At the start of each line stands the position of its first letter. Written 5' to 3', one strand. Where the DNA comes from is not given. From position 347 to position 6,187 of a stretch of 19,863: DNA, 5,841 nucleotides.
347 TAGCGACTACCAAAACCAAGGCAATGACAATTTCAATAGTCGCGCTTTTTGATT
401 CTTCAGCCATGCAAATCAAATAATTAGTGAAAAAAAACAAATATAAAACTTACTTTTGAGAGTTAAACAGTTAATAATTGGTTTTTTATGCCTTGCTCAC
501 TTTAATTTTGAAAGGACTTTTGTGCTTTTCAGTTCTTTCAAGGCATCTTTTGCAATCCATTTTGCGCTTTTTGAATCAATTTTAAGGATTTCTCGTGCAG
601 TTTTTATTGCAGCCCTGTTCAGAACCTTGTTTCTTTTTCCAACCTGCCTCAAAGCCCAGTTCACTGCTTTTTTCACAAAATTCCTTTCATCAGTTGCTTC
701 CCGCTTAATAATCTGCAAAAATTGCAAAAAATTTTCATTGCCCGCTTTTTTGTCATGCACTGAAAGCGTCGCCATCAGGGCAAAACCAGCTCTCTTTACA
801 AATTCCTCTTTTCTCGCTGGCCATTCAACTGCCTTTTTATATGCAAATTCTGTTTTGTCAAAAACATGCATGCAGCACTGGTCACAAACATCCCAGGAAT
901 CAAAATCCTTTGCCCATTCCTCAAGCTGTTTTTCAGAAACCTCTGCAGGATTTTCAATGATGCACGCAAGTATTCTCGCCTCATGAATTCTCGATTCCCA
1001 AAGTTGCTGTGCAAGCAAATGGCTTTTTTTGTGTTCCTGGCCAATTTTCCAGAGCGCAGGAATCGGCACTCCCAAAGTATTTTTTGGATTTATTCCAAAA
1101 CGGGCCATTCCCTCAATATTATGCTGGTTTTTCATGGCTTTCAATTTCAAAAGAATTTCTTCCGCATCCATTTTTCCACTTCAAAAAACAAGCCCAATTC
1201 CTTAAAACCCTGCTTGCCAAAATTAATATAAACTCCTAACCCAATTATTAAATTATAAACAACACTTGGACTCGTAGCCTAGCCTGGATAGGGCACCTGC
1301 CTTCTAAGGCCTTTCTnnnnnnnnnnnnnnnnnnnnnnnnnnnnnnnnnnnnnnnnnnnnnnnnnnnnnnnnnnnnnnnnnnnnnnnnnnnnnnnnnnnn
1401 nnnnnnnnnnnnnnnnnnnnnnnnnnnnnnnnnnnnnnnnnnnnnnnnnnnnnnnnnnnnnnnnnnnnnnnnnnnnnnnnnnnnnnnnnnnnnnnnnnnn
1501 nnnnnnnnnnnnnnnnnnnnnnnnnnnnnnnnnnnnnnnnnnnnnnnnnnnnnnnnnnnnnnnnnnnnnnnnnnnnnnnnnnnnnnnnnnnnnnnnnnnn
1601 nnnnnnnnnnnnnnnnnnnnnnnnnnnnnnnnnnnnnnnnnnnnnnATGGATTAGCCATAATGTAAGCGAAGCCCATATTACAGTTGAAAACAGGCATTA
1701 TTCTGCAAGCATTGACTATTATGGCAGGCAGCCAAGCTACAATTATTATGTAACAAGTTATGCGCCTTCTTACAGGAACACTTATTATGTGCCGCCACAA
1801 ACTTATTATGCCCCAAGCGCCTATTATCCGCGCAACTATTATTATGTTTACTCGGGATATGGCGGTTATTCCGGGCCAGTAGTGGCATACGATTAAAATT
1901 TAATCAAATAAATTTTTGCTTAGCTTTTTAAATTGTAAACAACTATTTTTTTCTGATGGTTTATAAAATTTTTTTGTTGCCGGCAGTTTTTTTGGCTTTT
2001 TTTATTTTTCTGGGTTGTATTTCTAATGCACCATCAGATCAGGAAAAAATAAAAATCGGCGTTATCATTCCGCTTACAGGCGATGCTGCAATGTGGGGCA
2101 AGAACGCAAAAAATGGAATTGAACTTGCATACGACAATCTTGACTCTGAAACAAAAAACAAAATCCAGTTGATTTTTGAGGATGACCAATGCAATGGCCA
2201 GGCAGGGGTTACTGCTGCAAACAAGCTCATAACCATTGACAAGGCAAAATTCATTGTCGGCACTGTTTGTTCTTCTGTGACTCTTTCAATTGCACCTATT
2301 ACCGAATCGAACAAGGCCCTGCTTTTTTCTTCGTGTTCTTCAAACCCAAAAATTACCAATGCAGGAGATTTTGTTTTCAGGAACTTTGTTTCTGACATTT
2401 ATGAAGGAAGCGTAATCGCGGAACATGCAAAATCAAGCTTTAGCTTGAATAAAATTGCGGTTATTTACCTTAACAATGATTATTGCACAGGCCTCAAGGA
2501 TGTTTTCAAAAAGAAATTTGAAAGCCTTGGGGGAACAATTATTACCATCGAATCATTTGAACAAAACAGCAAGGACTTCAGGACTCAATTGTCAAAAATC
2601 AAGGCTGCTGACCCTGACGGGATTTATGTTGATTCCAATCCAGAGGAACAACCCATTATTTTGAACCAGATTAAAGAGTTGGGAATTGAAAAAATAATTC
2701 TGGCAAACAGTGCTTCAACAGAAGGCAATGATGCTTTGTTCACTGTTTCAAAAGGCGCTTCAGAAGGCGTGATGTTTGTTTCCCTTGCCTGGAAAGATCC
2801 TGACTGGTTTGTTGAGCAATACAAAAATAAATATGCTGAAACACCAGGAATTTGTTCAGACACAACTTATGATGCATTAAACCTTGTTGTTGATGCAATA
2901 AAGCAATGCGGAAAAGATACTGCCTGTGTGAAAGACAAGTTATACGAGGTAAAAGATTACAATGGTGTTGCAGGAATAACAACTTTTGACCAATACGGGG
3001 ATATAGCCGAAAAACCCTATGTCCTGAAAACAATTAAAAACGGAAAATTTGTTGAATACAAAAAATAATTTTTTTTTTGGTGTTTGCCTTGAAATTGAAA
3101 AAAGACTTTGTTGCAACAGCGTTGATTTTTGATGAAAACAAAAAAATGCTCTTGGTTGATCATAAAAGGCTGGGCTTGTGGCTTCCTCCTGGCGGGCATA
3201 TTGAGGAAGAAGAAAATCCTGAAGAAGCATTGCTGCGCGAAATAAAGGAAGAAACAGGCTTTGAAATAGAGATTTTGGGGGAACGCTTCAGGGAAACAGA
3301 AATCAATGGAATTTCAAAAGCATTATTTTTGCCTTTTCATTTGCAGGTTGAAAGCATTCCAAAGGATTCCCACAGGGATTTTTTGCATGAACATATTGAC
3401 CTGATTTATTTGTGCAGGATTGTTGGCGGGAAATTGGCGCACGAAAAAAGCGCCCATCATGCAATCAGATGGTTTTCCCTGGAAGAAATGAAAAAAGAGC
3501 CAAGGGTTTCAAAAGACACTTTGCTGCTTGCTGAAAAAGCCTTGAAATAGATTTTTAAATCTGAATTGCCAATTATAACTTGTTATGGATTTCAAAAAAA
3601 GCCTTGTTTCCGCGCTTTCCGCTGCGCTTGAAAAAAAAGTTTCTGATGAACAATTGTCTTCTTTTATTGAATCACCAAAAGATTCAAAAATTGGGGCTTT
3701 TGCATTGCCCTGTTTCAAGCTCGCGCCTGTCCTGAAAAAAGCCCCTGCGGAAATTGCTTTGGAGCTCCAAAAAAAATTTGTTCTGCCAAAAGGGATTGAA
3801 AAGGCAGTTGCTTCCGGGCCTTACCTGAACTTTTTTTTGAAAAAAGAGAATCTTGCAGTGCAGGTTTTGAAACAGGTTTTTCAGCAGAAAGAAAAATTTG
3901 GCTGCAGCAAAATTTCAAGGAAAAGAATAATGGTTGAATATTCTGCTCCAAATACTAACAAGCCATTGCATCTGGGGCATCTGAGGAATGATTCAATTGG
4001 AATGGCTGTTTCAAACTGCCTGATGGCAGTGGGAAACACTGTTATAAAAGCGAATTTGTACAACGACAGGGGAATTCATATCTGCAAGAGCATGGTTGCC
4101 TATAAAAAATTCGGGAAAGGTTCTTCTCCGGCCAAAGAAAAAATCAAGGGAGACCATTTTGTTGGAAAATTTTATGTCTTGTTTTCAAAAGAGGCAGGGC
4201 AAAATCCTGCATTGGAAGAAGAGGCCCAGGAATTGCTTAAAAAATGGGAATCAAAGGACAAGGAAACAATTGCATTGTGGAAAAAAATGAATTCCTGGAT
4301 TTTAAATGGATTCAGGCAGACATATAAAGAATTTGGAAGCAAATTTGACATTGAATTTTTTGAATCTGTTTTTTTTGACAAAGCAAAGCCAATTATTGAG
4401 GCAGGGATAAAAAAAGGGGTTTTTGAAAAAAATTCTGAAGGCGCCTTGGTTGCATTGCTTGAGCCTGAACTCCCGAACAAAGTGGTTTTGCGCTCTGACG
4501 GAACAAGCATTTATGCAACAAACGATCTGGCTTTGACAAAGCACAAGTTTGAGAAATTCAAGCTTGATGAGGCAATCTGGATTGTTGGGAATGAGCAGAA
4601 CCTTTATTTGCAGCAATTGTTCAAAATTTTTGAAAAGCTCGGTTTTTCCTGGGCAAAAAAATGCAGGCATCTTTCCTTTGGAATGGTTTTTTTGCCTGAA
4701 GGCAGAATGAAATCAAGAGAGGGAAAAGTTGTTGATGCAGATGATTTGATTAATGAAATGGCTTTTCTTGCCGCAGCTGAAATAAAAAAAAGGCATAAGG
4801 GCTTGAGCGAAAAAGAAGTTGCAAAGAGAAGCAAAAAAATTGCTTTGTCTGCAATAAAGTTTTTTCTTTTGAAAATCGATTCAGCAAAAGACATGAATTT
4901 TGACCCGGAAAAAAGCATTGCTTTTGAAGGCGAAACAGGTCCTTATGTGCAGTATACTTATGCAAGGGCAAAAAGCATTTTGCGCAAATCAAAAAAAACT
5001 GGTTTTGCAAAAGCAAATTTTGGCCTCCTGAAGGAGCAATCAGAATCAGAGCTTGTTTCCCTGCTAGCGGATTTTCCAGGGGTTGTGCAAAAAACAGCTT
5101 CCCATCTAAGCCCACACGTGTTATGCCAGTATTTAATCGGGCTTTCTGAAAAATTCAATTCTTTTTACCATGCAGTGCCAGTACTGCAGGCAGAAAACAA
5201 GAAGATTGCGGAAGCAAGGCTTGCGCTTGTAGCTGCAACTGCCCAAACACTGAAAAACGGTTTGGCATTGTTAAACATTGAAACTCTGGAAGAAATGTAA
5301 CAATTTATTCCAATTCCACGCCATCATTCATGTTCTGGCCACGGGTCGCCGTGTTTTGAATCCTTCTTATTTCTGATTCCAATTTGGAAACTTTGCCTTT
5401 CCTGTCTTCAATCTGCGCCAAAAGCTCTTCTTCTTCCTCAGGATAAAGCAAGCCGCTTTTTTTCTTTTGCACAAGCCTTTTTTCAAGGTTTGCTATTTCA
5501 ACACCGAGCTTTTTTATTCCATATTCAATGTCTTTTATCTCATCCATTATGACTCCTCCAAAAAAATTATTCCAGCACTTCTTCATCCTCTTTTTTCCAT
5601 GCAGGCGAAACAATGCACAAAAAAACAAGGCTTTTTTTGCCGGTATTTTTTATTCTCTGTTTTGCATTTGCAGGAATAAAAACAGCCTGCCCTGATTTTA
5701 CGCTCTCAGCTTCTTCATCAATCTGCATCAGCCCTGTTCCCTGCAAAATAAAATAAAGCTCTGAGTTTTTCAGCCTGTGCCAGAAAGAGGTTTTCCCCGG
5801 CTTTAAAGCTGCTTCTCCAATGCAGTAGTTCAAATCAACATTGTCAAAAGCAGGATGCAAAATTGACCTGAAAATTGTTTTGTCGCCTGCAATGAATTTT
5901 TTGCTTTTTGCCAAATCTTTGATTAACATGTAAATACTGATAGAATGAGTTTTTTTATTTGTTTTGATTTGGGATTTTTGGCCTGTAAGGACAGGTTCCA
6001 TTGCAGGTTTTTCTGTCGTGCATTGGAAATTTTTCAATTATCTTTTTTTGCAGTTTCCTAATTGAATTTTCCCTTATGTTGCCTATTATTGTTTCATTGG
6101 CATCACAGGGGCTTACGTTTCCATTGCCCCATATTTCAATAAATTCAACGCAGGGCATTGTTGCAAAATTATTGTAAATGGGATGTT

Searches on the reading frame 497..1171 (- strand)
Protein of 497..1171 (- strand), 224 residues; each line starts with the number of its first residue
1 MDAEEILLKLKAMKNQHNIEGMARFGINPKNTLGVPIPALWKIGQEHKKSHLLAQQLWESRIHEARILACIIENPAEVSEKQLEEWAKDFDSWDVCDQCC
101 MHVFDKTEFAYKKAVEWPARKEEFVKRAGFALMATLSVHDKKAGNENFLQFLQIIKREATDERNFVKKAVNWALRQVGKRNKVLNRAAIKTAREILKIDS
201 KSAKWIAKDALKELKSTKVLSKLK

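Call 19: search_protein_families(library=pfam, proteins=[window:497-1171:-], max_evalue=0.001)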
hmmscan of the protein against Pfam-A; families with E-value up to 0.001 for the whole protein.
window:497-1171:- (224 aa): 1 family
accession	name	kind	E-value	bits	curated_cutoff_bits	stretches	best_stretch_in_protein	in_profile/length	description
PF08713.17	DNA_alkylation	-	4.1e-34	118.6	21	1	8-214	3-213/213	DNA alkylation repair enzyme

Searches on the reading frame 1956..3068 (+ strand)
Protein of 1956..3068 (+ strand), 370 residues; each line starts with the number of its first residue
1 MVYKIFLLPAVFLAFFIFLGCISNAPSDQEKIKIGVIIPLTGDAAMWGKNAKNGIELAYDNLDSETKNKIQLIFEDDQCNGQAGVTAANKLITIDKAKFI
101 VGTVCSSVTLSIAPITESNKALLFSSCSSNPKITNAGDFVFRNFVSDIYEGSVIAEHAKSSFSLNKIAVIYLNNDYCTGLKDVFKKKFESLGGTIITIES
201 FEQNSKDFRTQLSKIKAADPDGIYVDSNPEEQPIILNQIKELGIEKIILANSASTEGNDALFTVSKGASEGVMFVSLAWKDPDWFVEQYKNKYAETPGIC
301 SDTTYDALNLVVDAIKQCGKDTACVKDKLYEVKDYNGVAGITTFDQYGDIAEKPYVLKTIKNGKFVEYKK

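Call 19: search_protein_families(library=pfam, proteins=[window:1956-3068:+], max_evalue=0.001)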
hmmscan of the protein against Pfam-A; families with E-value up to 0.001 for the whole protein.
window:1956-3068:+ (370 aa): 3 families
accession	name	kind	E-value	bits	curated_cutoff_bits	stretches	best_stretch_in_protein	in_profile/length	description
PF13458.12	Peripla_BP_6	-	1e-46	160.7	31.7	1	31-363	1-342/343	Periplasmic binding protein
PF01094.35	ANF_receptor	-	9e-23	81.3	25.4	1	56-356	7-346/353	Receptor family ligand binding region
PF13433.12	Peripla_BP_5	-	2.6e-17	63.4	27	1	32-364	1-341/363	Periplasmic binding protein domain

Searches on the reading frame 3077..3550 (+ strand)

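Call 19: search_protein_families(library=pfam, proteins=[window:3077-3550:+], max_evalue=0.001)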
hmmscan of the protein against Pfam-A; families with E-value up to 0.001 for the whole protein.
window:3077-3550:+ (157 aa): 2 families
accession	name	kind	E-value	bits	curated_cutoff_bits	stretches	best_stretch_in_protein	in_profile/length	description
PF00293.34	NUDIX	-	2.3e-19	70.2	21.1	1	12-143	5-123/134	NUDIX domain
PF14815.12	NUDIX_4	-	8.7e-05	22.7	35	0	33-140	25-100/113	NUDIX domain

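Call 21: search_protein_families(library=ncbifam, proteins=[window:3077-3550:+], max_evalue=0.00001)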
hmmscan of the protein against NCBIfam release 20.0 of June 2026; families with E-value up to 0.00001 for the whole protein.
window:3077-3550:+ (157 aa): 6 families
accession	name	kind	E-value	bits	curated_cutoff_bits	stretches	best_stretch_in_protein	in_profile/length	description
NF006530.0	PRK08999.1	equivalog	1.4e-08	34.2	245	1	12-65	8-65/315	Nudix family hydrolase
NF008044.0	PRK10776.1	equivalog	1.9e-08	34.2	148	1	12-89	6-86/130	8-oxo-dGTP diphosphatase MutT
TIGR02705.1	nudix_YtkD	equivalog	1.9e-08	34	154.4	1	18-65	31-77/156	RNA deprotection pyrophosphohydrolase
NF041652.1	Nud_hyd_Dein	equivalog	7.2e-08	32.8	200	1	14-72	17-80/152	Nudix hydrolase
TIGR00586.1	mutt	equivalog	6.3e-07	29.4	97.9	1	8-89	3-87/129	8-oxo-dGTP diphosphatase MutT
NF007834.0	PRK10546.1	equivalog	7.5e-07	29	156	1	15-66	8-63/135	pyrimidine (deoxy)nucleoside triphosphate diphosphatase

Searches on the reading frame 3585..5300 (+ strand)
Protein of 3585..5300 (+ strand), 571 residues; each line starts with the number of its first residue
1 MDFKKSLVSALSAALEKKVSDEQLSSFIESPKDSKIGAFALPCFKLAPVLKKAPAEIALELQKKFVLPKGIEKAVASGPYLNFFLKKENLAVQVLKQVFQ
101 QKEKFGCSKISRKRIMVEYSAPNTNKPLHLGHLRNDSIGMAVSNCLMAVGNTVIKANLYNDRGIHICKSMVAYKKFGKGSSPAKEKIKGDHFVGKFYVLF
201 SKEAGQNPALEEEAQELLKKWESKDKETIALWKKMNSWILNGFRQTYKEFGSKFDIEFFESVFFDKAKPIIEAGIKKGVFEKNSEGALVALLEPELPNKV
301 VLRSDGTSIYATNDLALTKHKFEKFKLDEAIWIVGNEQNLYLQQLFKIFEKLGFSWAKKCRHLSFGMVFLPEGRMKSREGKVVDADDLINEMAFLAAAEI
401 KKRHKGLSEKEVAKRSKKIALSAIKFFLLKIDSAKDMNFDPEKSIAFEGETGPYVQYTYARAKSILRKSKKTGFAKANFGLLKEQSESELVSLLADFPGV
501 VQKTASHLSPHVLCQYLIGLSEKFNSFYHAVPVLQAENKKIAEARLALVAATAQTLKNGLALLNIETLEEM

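Call 19: search_protein_families(library=pfam, proteins=[window:3585-5300:+], max_evalue=0.001)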
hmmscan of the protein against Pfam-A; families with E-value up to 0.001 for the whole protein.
window:3585-5300:+ (571 aa): 3 families
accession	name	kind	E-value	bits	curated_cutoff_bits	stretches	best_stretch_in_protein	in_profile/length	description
PF00750.26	tRNA-synt_1d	-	1.3e-51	176.1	23.3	1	96-440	3-348/349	tRNA synthetases class I (R), catalytic domain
PF05746.21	DALR_1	-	8.5e-37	126.2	22.3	1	455-571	1-117/117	DALR anticodon binding domain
PF03485.21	Arg_tRNA_synt_N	-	5e-14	53.1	21.5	1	7-85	3-85/85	Arginyl tRNA synthetase N terminal domain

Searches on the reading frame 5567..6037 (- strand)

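Call 19: search_protein_families(library=pfam, proteins=[window:5567-6037:-], max_evalue=0.001)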
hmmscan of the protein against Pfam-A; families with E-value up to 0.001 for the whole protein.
window:5567-6037:- (156 aa): 4 families
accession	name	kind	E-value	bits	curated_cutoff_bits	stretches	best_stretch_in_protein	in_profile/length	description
PF07883.17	Cupin_2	-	4.8e-13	49.1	27.2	1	77-143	4-70/70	Cupin domain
PF01050.24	MannoseP_isomer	-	1.9e-07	31.7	23.6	1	70-152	27-110/116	Mannose-6-phosphate isomerase C-terminal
PF06172.17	Cupin_5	-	4.1e-05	24.1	25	1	78-154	49-138/139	Cupin superfamily (DUF985)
PF21621.3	MPI_cupin_dom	-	0.0006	20.2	27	0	92-127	30-65/79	Mannose-6-phosphate isomerase, cupin domain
